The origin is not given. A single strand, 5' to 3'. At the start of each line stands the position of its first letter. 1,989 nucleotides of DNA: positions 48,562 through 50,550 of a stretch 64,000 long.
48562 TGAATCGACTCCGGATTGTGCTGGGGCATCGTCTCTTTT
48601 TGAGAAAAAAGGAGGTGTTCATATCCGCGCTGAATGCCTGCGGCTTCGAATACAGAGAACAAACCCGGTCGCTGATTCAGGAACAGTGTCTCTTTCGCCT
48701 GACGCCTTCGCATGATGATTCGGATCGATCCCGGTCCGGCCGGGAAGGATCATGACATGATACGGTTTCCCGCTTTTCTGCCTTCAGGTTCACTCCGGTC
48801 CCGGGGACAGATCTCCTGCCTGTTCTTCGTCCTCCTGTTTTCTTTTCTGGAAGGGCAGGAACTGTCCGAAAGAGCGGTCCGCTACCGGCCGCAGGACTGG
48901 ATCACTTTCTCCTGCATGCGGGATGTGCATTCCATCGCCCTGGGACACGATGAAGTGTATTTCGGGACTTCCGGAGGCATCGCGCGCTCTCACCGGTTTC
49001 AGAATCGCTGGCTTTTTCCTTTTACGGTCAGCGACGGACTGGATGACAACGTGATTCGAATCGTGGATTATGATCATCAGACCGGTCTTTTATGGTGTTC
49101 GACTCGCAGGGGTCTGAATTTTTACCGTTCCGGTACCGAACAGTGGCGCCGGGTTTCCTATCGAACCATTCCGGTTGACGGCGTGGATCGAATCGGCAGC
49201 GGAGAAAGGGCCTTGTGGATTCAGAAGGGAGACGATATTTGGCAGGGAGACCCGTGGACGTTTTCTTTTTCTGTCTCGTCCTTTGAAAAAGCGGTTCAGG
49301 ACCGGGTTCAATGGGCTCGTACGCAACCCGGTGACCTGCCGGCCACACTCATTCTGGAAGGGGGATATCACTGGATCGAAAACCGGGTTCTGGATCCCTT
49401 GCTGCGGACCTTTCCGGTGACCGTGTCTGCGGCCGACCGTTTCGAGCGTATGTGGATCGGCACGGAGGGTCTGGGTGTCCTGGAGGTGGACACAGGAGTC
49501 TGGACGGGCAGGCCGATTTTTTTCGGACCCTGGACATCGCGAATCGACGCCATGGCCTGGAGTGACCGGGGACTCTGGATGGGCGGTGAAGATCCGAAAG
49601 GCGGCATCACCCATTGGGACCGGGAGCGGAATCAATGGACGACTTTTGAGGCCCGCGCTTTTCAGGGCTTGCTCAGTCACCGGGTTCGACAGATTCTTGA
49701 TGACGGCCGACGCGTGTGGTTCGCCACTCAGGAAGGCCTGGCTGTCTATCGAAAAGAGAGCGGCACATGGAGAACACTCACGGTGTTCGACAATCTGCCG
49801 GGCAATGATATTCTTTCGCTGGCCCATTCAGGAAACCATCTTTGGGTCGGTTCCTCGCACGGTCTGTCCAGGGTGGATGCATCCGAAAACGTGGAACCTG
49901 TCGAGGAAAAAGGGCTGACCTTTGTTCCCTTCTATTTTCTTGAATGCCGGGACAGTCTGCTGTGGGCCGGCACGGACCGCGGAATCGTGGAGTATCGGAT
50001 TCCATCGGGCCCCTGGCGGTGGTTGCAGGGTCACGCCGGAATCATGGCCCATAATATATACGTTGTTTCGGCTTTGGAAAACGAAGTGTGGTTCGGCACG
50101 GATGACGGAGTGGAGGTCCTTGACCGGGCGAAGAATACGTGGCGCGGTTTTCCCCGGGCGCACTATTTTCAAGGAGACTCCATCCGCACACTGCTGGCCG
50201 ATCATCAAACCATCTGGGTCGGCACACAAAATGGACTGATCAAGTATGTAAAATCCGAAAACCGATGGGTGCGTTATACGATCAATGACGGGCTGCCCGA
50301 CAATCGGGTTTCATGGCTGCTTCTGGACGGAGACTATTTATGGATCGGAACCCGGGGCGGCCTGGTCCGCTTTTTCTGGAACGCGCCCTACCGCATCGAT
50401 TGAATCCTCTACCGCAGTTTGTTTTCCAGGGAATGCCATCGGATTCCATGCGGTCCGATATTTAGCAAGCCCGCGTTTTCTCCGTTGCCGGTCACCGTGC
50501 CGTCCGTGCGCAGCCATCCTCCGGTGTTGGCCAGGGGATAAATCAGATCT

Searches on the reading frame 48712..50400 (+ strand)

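Call 72: search_protein_families(library=pfam, proteins=[window:48712-50400:+], max_evalue=0.00001)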
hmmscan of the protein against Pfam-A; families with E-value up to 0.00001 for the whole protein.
window:48712-50400:+ (563 aa): 1 family
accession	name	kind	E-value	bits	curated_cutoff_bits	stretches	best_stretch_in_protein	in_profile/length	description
PF07494.17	Reg_prop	-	1e-14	53.2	20.4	0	527-549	1-24/24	Two component regulator propeller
